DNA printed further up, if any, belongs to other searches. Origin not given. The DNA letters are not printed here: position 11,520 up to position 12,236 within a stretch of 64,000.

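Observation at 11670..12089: IS1 InsA-like protein apparently domesticated as the DNA-binding regulator of an acetate/propionate locus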

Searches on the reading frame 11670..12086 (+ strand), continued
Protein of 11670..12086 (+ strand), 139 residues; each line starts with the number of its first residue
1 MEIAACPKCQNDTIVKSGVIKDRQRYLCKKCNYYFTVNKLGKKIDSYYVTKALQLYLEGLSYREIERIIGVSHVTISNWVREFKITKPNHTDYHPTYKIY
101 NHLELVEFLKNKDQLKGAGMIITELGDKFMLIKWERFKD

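Call 41: find_homologous_proteins(query=P0139)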
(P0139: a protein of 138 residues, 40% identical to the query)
Query P0139 (138 aa): 26 proteins with E <= 0.001 among 53 candidates.
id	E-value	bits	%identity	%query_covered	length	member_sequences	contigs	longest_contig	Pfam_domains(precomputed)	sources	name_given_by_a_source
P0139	6.4e-87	306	100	100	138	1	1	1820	PF13384.13,PF13551.13,PF01527.27,PF13518.13,PF08281.19,PF06056.19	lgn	-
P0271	2.9e-31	126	48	93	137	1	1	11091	PF13384.13,PF13518.13,PF08281.19,PF06056.19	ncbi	-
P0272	4.6e-29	119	48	93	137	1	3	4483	PF13384.13,PF13518.13,PF18024.8,PF06056.19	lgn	-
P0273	3.7e-27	113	43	93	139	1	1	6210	PF13384.13,PF13518.13,PF06056.19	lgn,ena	-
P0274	1.7e-26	111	40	96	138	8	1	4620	PF13384.13,PF13518.13,PF08281.19,PF06056.19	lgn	-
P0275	2.0e-26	111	42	97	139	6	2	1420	PF13384.13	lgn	-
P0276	4.3e-26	109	41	94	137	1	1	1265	PF13518.13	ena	-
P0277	8.0e-26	109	42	93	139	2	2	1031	PF13384.13,PF13518.13,PF06056.19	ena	-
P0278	3.6e-25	106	40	94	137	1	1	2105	PF13384.13,PF13518.13,PF06056.19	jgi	jgi:transposase-like protein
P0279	4.1e-25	106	40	96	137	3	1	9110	PF13518.13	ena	-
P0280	5.2e-25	106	40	94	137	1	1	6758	-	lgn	-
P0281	1.5e-24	104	40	93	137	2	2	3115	-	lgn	-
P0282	3.3e-24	103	43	94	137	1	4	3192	PF13384.13,PF13518.13,PF06056.19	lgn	-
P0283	9.7e-24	102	39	93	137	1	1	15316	PF13518.13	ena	-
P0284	8.9e-23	99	39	93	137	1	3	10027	PF13518.13,PF06056.19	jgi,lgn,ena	jgi:transposase-like protein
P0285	9.7e-23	99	39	93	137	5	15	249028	PF13384.13,PF13518.13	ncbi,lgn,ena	-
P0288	4.1e-22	97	37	95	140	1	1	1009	PF03811.18,PF13384.13,PF08281.19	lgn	-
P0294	6.0e-12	64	40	72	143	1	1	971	PF03811.18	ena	-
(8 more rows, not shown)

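Call 42: find_encoding_contigs(protein=P0285, flank=10000, max_places=4)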
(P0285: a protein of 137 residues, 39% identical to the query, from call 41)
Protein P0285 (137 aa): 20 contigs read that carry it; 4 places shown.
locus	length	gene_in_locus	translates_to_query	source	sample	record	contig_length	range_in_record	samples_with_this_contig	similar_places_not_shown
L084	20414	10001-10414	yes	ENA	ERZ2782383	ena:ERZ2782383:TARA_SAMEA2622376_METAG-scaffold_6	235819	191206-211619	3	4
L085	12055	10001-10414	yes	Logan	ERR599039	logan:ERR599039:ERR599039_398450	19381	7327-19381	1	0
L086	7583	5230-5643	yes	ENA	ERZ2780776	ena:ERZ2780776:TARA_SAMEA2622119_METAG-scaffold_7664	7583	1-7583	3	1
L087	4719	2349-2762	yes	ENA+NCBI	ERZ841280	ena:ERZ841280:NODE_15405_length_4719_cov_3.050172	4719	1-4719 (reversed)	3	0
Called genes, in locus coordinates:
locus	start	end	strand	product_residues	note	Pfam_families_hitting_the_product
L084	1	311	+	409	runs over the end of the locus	PF00275:EPSP_synthase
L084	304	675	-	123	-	-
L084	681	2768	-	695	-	-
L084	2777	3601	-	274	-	-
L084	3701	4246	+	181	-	PF01553:Acyltransferase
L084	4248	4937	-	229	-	PF00072:Response_reg, PF00486:Trans_reg_C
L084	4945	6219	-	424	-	PF00512:HisKA, PF02518:HATPase_c, PF14501:HATPase_c_5 (faint)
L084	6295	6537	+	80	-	-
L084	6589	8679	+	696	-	PF03571:Peptidase_M49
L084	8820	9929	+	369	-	PF01103:Omp85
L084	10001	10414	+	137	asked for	PF13384:HTH_23 (faint), PF13518:HTH_28 (weak)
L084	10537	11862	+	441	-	-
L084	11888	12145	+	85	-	PF13937:DUF4212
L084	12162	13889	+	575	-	PF00474:SSF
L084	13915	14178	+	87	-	-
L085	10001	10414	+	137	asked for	PF13384:HTH_23 (faint), PF13518:HTH_28 (weak)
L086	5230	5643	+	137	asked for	PF13384:HTH_23 (faint), PF13518:HTH_28 (weak)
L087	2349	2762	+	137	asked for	PF13384:HTH_23 (faint), PF13518:HTH_28 (weak)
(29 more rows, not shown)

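Call 43: find_encoding_contigs(protein=P0271, flank=10000, max_places=3)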
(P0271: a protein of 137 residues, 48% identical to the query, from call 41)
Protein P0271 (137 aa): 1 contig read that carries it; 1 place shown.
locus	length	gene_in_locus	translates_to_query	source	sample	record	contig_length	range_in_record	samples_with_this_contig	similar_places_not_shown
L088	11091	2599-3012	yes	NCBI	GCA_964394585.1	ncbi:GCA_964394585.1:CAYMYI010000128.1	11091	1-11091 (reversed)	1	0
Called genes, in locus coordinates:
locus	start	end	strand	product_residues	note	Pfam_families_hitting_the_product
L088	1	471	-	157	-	?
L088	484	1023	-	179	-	PF20791:Acyl-ACP_TE_C (faint), PF13279:4HBT_2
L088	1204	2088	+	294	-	PF06271:RDD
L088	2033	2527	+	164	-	-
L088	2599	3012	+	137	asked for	PF06056:Terminase_5, PF13384:HTH_23, PF08281:Sigma70_r4_2 (faint), PF13518:HTH_28 (weak)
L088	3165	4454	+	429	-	-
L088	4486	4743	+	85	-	PF13937:DUF4212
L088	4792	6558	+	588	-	PF00474:SSF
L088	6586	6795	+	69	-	-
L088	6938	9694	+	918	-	PF00474:SSF, PF00512:HisKA, PF02518:HATPase_c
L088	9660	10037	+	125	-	PF00072:Response_reg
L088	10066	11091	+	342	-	?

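Call 54: predict_structure(alignment_id=A1)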
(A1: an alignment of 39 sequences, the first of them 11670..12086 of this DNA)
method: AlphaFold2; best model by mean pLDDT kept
length: 139 residues; sequences in the alignment: 39
mean_pLDDT: 81.9   pTM: 0.53
mean pLDDT of the five models: 81.9, 81.7, 81.2, 79.4, 79.1
residues with pLDDT >= 90: 35; 70-90: 85; 50-70: 14; < 50: 5
segments of 3 or more residues with pLDDT < 50: none
pLDDT, mean of each block of 10 residues (from residue 1): 79 89 88 82 71 85 87 89 81 74 90 79 83 67
secondary structure, 60 per line:
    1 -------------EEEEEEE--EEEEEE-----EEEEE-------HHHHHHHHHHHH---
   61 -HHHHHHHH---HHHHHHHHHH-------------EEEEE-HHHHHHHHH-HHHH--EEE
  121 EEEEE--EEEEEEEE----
elements in order: E14-20 E23-28 E34-38 H46-57 H62-69 H73-82 E96-100 H102-110 H112-115 E118-125 E128-135

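Call 56: search_solved_structures(query=A1, max_evalue=1)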
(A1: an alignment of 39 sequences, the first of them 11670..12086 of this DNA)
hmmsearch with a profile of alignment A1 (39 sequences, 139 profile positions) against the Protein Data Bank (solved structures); distinct sequences matched with E-value up to 1: 10.
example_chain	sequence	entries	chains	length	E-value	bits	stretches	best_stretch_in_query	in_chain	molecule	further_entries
2jn6_A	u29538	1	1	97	0.0048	20.1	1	42-117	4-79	Protein Cgl2762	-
2jml_A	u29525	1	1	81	0.017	18.3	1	60-124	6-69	DNA BINDING DOMAIN/TRANSCRIPTIONAL REGULATOR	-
1g2h_A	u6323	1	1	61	0.031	17.5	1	42-85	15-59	TRANSCRIPTIONAL REGULATORY PROTEIN TYRR HOMOLOG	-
7x1k_A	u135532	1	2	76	0.16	15.1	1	50-96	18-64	Chemotaxis protein CheY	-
6urs_A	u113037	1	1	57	0.27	14.5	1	42-89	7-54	Sleeping Beauty transposase PAI subdomain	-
3mzy_A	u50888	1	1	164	0.4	13.9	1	50-92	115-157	RNA polymerase sigma-H factor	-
1x93_A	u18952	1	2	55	0.7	13.1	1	50-96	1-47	hypothetical protein HP0222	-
7fji_I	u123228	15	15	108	0.81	12.9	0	5-39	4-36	DNA-directed RNA polymerase III subunit RPC10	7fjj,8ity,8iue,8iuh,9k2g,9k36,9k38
7a6h_I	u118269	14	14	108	0.83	12.9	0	5-39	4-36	DNA-directed RNA polymerase III subunit RPC10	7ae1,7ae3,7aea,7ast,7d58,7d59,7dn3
3e5u_C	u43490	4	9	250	0.98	12.6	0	60-113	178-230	Cyclic nucleotide-binding protein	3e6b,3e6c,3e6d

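Call 60: fold_search(model_id=the predicted structure, library=pdb)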
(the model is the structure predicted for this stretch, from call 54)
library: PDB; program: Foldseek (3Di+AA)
matches with E <= 10: 886; with E <= 0.001: 0
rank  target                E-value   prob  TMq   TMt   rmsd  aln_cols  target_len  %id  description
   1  5v1u_B                5.1e-02  0.75  0.20  0.29  12.8        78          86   22  TbiB1 in Complex with the TbiA(beta) Leader Peptide (released 2018-09-05)
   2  9w4w                  5.8e-02  0.51  0.22  0.21  12.5       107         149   16  Structure of transcription factor in complex with L-Ile (released 2026-03-25)
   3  7mwr_B                6.1e-02  0.60  0.23  0.14  13.3        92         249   18  Structure of De Novo designed beta sheet heterodimer LHD101A53/B4 (released 2022-01-19)
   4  9w4v_A                7.0e-02  0.63  0.25  0.24  12.6       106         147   17  Structure of transcription factor in complex with D-allo-Ile (released 2026-03-25)
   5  2cyy                  7.9e-02  0.82  0.29  0.27  12.4       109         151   18  Crystal structure of PH1519 from Pyrococcus horikosii OT3 (released 2006-09-19)
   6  5v1u_D                1.0e-01  0.44  0.18  0.27  12.4        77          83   23  TbiB1 in Complex with the TbiA(beta) Leader Peptide (released 2018-09-05)
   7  9dd4_A                1.1e-01  0.44  0.24  0.27  12.6       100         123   16  Crystal Structure of Designed facilitated dissociation target LHD101An1: LHD101A with an N-terminal extension (released 2025-08-20)
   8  2k3i_MODEL_1_A        1.2e-01  0.96  0.28  0.34   4.2        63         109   14  Solution NMR structure of protein yiiS from Shigella flexneri. Northeast Structural Genomics Consortium target (released 2008-07-08)
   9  4ky3_B                1.2e-01  0.18  0.23  0.20  14.6       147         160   12  Three-dimensional Structure of the orthorhombic crystal of computationally designed insertion domain , Northeast Struc (released 2013-06-19)
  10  7k5b_N                1.3e-01  0.21  0.22  0.26  11.4       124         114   12  Structure of outer-arm dynein bound to microtubule doublet in microtubule binding state 2 (MTBS-2) (released 2021-09-29)
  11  3v8h_C                1.4e-01  0.23  0.22  0.12  13.9       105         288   12  Crystal structure of Thymidylate Synthase from Burkholderia thailandensis (released 2012-01-25)
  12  4ky3_A                1.4e-01  0.15  0.21  0.19  15.1       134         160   11  Three-dimensional Structure of the orthorhombic crystal of computationally designed insertion domain , Northeast Struc (released 2013-06-19)
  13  9dd0_D                1.6e-01  0.30  0.24  0.27  13.8       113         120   16  Designed allosteric facilitated dissociation switch AS1 in complex state TH with methylated lysines, crystal #2 (released 2025-08-20)
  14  8uch                  1.6e-01  0.28  0.25  0.11  13.1       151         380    5  Thermophilic RNA Ligase from Palaeococcus pacificus K92A + ATP (released 2024-02-21)
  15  9dcy_A                1.7e-01  0.33  0.23  0.14  13.0        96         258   17  Crystal Structure of Designed allosteric facilitated dissociation switch AS1 in complex state HE (released 2025-08-20)
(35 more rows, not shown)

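Call 73: find_homologous_proteins(query=P0130)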
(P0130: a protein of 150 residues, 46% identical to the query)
Query P0130 (150 aa): 615 proteins with E <= 0.001 among 620 candidates; the best 120 are listed.
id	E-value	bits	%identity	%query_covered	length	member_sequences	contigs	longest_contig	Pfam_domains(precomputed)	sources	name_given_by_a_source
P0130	1.3e-95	335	100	100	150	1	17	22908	-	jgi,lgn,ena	jgi:transposase-like protein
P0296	3.2e-67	243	73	100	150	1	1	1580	-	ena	-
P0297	1.3e-53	199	62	97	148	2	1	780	-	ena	-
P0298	6.1e-53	197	64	91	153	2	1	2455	PF03811.18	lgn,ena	-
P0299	1.6e-52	195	66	91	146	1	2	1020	-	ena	-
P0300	1.4e-51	192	61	88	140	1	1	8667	PF03811.18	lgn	-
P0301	6.4e-51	190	64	86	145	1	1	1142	-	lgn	-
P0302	9.1e-51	190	63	91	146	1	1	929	PF03811.18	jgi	-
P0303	2.7e-50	188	63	89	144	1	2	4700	-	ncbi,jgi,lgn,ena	-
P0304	4.9e-50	187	58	97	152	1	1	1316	-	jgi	-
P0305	8.2e-50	186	64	87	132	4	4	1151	PF03811.18,PF13384.13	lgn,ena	-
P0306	1.4e-49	186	64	88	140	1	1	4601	PF03811.18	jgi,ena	-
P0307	2.0e-49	185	58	93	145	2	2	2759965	-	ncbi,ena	-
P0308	2.4e-49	185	62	91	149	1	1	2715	-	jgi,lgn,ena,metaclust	metaclust:\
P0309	2.8e-49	185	61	95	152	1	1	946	PF03811.18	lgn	-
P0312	8.2e-49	183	60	89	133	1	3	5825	PF03811.18,PF06056.19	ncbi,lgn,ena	-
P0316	2.2e-48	182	59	89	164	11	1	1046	PF03811.18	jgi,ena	-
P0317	6.9e-48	180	61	85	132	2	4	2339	PF03811.18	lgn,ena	-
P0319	1.1e-47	180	60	93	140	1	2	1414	PF03811.18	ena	-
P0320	2.2e-47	179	59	98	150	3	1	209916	PF03811.18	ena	-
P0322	2.1e-46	175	59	97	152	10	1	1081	PF03811.18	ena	-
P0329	1.7e-41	160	64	78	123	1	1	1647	PF03811.18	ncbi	-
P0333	1.8e-38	150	56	84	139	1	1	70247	PF13384.13,PF13518.13,PF06056.19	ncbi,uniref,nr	ncbi:transposase-like zinc-binding domain-containing protein [Tenacibaculum sp. IB213877]|uniref:IS1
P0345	1.8e-37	146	62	78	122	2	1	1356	PF03811.18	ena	-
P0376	1.8e-36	143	55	82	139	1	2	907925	PF13384.13,PF13518.13,PF06056.19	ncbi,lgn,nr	ncbi:IS1/IS1595 family N-terminal zinc-binding domain-containing protein [Ulvibacter litoralis]|nr:h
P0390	2.9e-36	143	54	85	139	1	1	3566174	PF13384.13,PF13518.13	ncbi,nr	ncbi:IS1 family transposase [Winogradskyella sp. PAMC22761]|nr:IS1 family transposase [Winogradskyel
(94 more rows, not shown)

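Call 74: find_encoding_contigs(protein=P0130, flank=2500, max_places=8)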
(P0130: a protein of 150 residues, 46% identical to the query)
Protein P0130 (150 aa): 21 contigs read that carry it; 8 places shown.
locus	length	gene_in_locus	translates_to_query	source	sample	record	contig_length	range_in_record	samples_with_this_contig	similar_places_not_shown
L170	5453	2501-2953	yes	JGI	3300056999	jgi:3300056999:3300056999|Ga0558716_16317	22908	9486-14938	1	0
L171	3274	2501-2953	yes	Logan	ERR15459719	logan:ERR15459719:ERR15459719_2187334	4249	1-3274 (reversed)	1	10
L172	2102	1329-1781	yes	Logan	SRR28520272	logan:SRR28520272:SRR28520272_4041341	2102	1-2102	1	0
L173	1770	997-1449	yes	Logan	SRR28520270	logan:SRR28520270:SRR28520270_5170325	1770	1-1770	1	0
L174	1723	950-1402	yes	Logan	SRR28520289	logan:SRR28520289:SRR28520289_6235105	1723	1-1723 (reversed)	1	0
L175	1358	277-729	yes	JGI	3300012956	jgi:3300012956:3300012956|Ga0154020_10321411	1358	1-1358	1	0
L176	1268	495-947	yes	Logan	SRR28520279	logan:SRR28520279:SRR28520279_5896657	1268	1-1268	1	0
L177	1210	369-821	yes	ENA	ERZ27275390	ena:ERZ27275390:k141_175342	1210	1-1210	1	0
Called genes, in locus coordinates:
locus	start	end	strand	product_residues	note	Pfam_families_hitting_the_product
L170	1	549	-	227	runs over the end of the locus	PF01746:tRNA_m1G_MT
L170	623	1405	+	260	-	PF00378:ECH_1, PF16113:ECH_2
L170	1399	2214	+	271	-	PF00106:adh_short, PF00670:AdoHcyase_NAD (weak), PF08659:KR, PF13561:adh_short_C2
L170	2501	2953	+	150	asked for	-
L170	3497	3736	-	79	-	-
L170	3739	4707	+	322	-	PF01300:Sua5_yciO_yrdC, PF03481:Sua5_C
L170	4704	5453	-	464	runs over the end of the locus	PF01938:TRAM, PF05958:tRNA_U5-meth_tr, PF13847:Methyltransf_31, PF13649:Methyltransf_25 (weak)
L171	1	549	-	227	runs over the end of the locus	PF01746:tRNA_m1G_MT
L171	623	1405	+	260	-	PF00378:ECH_1, PF16113:ECH_2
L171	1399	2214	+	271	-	PF00106:adh_short, PF00670:AdoHcyase_NAD (weak), PF08659:KR, PF13561:adh_short_C2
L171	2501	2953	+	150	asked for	-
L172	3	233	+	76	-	?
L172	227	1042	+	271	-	PF00106:adh_short, PF00670:AdoHcyase_NAD (weak), PF08659:KR, PF13561:adh_short_C2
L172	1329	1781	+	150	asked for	-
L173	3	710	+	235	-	?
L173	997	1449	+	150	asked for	-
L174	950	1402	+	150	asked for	-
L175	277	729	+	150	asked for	-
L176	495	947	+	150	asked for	-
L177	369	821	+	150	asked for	-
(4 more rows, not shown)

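Call 75: find_encoding_contigs(protein=P0307, flank=2500, max_places=6)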
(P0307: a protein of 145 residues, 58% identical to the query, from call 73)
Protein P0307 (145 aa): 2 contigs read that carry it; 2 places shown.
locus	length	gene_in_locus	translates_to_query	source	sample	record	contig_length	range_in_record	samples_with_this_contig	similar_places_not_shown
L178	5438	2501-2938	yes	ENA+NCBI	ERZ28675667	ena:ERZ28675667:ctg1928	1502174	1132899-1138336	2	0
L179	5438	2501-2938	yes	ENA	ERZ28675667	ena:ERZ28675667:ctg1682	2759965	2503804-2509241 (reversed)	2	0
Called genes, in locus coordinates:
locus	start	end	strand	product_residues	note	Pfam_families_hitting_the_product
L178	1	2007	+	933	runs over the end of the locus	PF26549:Tricorn_N (weak)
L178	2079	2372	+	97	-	PF06305:LapA_dom (weak)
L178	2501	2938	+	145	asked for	-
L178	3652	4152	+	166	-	-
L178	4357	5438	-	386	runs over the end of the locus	PF01053:Cys_Met_Meta_PP, PF00155:Aminotran_1_2, PF00266:Aminotran_5 (faint)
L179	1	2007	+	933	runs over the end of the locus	PF26549:Tricorn_N (weak)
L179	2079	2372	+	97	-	PF06305:LapA_dom (weak)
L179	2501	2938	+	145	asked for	-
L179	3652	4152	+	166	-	-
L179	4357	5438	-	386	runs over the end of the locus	PF01053:Cys_Met_Meta_PP, PF00155:Aminotran_1_2, PF00266:Aminotran_5 (faint)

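Call 81: find_encoding_contigs(protein=P0333, flank=10000, max_places=4)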
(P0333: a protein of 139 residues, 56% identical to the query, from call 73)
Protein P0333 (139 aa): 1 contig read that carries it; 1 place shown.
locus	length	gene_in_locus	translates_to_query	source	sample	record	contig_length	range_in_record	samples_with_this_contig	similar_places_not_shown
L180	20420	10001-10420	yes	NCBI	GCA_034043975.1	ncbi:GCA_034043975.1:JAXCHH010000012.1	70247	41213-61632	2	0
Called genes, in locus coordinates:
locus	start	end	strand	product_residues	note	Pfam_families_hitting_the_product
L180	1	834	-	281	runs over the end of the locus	PF11138:DUF2911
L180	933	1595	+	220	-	PF00230:MIP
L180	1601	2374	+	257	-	-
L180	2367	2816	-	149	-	PF22381:Staph_reg_Sar_Rot, PF12802:MarR_2, PF01047:MarR, PF13463:HTH_27 (weak)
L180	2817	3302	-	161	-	PF00255:GSHPx, PF00578:AhpC-TSA (weak)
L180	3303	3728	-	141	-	-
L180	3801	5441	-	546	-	PF23357:DUF7088, PF09822:ABC_transp_aux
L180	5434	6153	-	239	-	PF01061:ABC2_membrane (weak), PF12679:ABC2_membrane_2, PF12730:ABC2_membrane_4, PF12698:ABC2_membrane_3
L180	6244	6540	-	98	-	PF03992:ABM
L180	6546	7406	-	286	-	PF01887:SAM_HAT_N, PF20257:SAM_HAT_C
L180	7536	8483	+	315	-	PF00580:UvrD-helicase (faint), PF02562:PhoH, PF13604:AAA_30, PF13245:AAA_19 (weak)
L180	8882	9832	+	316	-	PF01259:SAICAR_synt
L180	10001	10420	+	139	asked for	PF06056:Terminase_5 (weak), PF13384:HTH_23 (weak), PF13518:HTH_28 (weak)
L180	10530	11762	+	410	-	-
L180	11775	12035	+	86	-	PF13937:DUF4212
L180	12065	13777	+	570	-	PF00474:SSF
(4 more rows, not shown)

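Call 82: find_encoding_contigs(protein=P0376, flank=10000, max_places=4)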
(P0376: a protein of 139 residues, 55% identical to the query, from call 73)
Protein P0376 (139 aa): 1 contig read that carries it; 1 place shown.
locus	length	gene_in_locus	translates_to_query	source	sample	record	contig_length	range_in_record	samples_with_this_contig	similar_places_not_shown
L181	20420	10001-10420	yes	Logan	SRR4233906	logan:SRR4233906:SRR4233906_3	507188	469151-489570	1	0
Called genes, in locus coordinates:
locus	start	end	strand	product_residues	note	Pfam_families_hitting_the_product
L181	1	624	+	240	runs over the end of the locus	PF10988:DUF2807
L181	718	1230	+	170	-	PF14534:DUF4440 (weak)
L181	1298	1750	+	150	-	-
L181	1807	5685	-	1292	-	PF00041:fn3 (weak), PF23759:GBD_T9SS_assoc (faint), PF00041:fn3, PF18962:Por_Secre_tail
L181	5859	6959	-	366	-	PF13424:TPR_12 (faint)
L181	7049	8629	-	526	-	PF00515:TPR_1 (faint), PF07719:TPR_2 (faint), PF17874:TPR_MalT (weak), PF13424:TPR_12, PF12833:HTH_18, PF00165:HTH_AraC (weak)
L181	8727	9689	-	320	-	PF01134:GIDA (faint), PF07992:Pyr_redox_2, PF13738:Pyr_redox_3, PF00070:Pyr_redox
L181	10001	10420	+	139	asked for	PF06056:Terminase_5 (weak), PF13384:HTH_23 (weak), PF13518:HTH_28 (weak)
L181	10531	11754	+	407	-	-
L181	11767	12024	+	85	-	PF13937:DUF4212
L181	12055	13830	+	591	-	PF00474:SSF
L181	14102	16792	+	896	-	PF00512:HisKA, PF02518:HATPase_c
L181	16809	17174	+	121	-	PF23198:PDE8A_N (weak), PF00072:Response_reg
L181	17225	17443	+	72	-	-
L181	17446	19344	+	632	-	PF16177:ACAS_N, PF00501:AMP-binding, PF13193:AMP-binding_C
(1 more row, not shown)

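Call 83: find_encoding_contigs(protein=P0390, flank=10000, max_places=4)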
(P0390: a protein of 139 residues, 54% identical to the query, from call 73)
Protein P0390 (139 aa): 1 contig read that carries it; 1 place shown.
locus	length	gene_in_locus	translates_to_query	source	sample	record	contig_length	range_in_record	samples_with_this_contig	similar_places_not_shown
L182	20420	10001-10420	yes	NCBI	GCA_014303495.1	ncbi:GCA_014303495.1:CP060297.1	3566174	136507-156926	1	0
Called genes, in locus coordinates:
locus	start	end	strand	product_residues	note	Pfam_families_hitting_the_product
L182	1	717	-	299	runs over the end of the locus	PF00892:EamA, PF03151:TPT (weak), PF00892:EamA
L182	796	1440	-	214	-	PF02581:TMP-TENI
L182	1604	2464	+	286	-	-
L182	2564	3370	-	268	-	PF01965:DJ-1_PfpI, PF17124:ThiJ_like (faint)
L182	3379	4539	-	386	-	PF00465:Fe-ADH, PF13685:Fe-ADH_2 (faint), PF25137:ADH_Fe_C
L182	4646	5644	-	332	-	PF16884:ADH_N_2, PF00107:ADH_zinc_N, PF13602:ADH_zinc_N_2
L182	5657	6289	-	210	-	PF00881:Nitroreductase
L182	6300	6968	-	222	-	PF13460:NAD_binding_10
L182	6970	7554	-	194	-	PF00440:TetR_N, PF16295:TetR_C_10, PF22604:TetR_HI_0893_C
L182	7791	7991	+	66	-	PF05532:CsbD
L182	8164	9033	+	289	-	PF12833:HTH_18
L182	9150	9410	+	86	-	PF26604:CBU_0592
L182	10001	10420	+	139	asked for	PF13384:HTH_23 (weak), PF13518:HTH_28 (weak)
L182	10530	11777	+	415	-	-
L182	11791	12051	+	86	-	PF13937:DUF4212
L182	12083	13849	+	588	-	PF00474:SSF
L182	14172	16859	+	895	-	PF00474:SSF, PF00512:HisKA, PF02518:HATPase_c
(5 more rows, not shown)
